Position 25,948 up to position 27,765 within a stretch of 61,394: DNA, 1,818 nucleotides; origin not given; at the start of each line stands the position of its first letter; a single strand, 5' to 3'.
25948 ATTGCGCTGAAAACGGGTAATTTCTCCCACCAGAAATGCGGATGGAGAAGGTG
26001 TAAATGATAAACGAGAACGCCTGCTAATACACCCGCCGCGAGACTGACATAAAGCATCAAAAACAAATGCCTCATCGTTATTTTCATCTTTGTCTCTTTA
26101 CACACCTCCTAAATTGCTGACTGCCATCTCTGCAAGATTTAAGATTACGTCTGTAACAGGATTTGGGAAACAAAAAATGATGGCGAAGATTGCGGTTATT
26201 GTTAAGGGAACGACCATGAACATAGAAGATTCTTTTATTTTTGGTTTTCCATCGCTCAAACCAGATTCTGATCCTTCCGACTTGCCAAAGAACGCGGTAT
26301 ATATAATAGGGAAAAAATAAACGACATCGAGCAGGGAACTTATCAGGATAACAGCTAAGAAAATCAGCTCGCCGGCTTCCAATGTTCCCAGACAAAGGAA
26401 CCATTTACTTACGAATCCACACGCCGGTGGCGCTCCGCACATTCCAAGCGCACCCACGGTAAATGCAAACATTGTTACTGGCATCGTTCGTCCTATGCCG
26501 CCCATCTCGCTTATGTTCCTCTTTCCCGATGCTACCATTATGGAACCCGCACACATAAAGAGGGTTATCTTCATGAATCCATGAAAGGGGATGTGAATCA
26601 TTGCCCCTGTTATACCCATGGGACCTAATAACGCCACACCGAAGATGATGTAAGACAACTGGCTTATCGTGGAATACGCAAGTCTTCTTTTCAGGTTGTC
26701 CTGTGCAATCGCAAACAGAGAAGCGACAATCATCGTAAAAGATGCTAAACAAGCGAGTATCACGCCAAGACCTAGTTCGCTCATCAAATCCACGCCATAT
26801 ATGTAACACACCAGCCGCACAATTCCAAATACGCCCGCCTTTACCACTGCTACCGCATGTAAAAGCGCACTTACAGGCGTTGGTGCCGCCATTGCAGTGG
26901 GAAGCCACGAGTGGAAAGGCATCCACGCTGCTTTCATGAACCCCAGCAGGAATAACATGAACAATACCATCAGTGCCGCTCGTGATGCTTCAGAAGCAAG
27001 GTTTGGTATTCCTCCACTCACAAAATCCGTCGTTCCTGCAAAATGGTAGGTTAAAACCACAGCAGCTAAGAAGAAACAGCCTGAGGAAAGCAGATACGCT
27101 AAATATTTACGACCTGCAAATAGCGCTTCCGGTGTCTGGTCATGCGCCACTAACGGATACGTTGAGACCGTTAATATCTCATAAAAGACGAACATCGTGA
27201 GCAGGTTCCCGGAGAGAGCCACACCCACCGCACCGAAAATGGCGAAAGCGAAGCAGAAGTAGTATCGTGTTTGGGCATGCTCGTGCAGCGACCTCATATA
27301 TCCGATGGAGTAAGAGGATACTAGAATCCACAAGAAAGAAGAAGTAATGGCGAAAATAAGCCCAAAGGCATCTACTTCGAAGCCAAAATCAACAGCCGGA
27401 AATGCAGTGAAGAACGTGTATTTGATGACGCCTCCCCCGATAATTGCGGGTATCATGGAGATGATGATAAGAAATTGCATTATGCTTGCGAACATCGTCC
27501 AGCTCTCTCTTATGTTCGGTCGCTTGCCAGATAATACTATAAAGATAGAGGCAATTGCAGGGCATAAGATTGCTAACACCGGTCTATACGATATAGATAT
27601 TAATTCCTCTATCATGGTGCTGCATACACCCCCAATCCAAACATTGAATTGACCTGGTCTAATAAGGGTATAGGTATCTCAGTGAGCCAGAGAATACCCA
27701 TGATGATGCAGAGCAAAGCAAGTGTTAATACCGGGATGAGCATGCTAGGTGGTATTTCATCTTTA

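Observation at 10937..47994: Twelve antiporter-like (NuoL/M/N-MrpA/D type) genes in 37 kb: one canonical Mrp operon plus iterated accessory modules, with no redox module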

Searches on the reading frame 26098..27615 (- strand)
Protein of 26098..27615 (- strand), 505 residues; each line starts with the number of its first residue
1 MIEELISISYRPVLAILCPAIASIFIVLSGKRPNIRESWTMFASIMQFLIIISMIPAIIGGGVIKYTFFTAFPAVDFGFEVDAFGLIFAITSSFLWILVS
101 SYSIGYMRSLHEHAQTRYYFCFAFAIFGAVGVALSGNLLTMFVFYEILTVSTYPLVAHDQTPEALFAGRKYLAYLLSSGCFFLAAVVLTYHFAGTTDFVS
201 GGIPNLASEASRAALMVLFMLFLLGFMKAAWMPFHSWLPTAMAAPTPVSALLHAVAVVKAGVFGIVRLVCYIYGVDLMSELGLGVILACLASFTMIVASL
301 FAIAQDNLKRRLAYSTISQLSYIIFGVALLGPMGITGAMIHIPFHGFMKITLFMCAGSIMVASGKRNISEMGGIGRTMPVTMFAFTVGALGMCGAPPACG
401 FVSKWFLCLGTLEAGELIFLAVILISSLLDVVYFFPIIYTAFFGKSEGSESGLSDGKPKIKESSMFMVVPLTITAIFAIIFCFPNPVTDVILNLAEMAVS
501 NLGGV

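Call 3: search_protein_families(library=pfam, proteins=[window:26098-27615:-], max_evalue=0.01)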
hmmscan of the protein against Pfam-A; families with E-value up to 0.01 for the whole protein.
window:26098-27615:- (505 aa): 2 families
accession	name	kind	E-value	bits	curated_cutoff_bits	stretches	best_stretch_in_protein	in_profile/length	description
PF00361.26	Proton_antipo_M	-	2.3e-59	201.4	21.5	1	135-429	1-293/294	NADH:quinone oxidoreductase/Mrp antiporter, TM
PF00662.26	Proton_antipo_N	-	2.1e-05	24.8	24.5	1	75-119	9-51/51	NADH-Ubiquinone oxidoreductase (complex I), chain 5 N-terminus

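Call 9: search_protein_families(library=ncbifam, proteins=[window:26098-27615:-], max_evalue=0.00001)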
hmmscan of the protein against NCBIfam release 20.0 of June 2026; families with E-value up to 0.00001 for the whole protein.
window:26098-27615:- (505 aa): 75 families (the best 25 are shown)
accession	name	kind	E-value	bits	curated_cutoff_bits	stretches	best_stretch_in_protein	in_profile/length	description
NF006236.0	PRK08375.1-1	equivalog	1.1e-185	618.2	663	1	8-486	5-483/493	putative monovalent cation/H+ antiporter subunit D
NF005561.0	PRK07234.1-1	equivalog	7.2e-171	569.8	718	1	8-449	5-446/569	putative monovalent cation/H+ antiporter subunit D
NF005140.0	PRK06589.1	equivalog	4.9e-103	345.6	470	1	15-482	16-474/489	putative monovalent cation/H+ antiporter subunit D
NF005097.0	PRK06525.1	equivalog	3.4e-70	237.1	430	1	13-476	6-473/480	hydrogenase 4 subunit D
NF005141.0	PRK06590.1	equivalog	3e-66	224.6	556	1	14-485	7-470/615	NADH-quinone oxidoreductase subunit L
NF009287.0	PRK12647.1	equivalog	1.1e-65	222.6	937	1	14-497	5-480/773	putative monovalent cation/H+ antiporter subunit A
NF006419.0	PRK08668.1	equivalog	1.3e-65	222.3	617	1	15-495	7-478/613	NADH dehydrogenase subunit M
NF006240.0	PRK08376.1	subfamily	2.4e-63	214.8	662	1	15-499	10-507/521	putative monovalent cation/H+ antiporter subunit D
NF009288.0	PRK12648.1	equivalog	2.5e-62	211.2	1104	1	14-499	5-486/954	monovalent cation/H+ antiporter subunit A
NF005818.0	PRK07691.1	equivalog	5.5e-62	210.3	586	1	13-479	7-467/496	Na+/H+ antiporter subunit D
TIGR01974.1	NDH_I_L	subfamily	1.3e-61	209.3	407.5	1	14-482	5-476/630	NADH-quinone oxidoreductase subunit L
NF009306.0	PRK12663.1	equivalog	4.1e-61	207.3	542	1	12-497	6-480/498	Na+/H+ antiporter subunit D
NF009305.0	PRK12662.1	equivalog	9.8e-59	199.4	700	1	11-496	5-488/492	putative monovalent cation/H+ antiporter subunit D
NF005086.0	PRK06521.1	equivalog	5.3e-58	197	667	1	13-417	12-420/669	hydrogenase 4 subunit B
TIGR00940.1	2a6301s01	subfamily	1.6e-57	195.4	920.45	1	16-500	6-505/793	monovalent cation:proton antiporter subunit A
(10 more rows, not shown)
